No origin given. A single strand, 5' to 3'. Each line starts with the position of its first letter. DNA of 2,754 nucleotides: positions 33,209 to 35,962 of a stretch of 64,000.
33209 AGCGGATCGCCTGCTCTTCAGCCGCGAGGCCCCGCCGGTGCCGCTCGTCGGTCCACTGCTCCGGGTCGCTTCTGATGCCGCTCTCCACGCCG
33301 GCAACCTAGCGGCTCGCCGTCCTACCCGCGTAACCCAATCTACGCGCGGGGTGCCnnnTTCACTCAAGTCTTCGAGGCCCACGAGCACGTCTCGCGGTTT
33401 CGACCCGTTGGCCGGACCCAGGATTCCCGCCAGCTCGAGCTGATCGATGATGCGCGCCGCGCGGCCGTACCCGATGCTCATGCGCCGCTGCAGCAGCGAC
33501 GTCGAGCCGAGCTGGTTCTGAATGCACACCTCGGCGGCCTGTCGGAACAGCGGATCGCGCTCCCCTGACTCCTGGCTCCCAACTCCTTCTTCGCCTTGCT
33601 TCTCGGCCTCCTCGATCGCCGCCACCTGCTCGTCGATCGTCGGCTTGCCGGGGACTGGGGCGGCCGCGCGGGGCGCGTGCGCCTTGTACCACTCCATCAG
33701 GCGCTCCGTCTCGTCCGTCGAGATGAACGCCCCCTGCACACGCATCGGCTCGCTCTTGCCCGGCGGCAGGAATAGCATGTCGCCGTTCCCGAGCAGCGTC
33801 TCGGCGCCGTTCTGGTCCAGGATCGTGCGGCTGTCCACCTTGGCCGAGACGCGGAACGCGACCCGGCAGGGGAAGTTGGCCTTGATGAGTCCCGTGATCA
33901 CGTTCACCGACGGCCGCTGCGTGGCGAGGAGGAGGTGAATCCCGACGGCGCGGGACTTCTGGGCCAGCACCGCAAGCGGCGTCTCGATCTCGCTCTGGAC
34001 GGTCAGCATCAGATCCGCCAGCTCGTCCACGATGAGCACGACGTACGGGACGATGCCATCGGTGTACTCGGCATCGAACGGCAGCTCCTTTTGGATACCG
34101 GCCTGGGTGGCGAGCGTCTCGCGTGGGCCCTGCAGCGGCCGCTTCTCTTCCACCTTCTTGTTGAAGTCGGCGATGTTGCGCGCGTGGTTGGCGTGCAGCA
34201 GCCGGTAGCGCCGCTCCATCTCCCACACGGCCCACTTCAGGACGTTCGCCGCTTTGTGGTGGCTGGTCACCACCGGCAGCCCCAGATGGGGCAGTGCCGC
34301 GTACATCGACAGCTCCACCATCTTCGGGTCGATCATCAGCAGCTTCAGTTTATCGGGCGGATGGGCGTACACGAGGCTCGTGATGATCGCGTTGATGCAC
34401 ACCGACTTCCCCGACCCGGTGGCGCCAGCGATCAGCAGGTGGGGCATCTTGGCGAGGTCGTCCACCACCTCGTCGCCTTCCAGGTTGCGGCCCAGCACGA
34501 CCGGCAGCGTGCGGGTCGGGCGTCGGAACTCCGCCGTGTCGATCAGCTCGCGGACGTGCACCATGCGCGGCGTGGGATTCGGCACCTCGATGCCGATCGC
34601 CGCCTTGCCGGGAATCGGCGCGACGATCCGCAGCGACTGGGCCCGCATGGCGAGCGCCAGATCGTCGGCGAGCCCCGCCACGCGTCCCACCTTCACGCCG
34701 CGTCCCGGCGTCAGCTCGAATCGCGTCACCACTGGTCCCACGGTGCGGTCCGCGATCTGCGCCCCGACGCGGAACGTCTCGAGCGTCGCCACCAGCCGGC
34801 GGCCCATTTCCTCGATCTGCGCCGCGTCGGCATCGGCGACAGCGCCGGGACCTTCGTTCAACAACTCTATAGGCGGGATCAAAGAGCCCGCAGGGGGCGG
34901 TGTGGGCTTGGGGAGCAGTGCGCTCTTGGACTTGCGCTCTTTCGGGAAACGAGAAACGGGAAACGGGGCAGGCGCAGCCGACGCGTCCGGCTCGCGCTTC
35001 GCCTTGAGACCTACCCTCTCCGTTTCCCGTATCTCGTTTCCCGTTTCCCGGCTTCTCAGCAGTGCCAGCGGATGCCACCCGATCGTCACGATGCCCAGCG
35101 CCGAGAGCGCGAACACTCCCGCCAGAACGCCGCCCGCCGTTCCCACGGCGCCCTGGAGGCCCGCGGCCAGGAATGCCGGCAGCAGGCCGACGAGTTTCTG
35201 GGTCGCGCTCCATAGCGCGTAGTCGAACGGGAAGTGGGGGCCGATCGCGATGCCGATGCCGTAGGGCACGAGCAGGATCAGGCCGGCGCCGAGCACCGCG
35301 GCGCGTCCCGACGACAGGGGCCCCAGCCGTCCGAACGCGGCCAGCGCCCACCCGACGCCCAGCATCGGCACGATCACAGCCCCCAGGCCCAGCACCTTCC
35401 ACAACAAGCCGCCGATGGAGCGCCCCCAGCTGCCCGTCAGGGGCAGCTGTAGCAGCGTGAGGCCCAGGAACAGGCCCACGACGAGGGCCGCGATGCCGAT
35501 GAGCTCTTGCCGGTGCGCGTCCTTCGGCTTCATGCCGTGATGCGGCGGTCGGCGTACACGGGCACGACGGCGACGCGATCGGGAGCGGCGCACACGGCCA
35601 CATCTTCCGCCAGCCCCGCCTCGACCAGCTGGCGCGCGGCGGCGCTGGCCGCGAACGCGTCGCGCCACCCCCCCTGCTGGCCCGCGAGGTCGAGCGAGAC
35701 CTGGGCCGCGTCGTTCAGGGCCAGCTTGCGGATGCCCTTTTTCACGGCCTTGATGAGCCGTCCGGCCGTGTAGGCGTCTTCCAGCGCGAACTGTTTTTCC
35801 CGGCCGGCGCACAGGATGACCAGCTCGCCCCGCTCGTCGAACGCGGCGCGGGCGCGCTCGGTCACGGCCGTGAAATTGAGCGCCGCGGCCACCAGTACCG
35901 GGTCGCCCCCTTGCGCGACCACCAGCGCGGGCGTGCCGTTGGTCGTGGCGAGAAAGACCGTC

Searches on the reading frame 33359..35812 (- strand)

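Call 59: search_protein_families(library=pfam, proteins=[window:33359-35812:-], max_evalue=0.00001)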
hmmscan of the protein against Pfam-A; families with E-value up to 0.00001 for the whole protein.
window:33359-35812:- (818 aa): 3 families
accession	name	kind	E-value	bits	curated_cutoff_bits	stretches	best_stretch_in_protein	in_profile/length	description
PF01580.24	FtsK_SpoIIIE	-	8.9e-59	199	24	1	420-636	2-221/221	FtsK/SpoIIIE family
PF17854.6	FtsK_alpha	-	2.3e-30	105.2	22.9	1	312-412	1-101/101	FtsK alpha domain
PF09397.16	FtsK_gamma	-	1e-25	89.7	30.6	1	751-811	2-62/63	Ftsk gamma domain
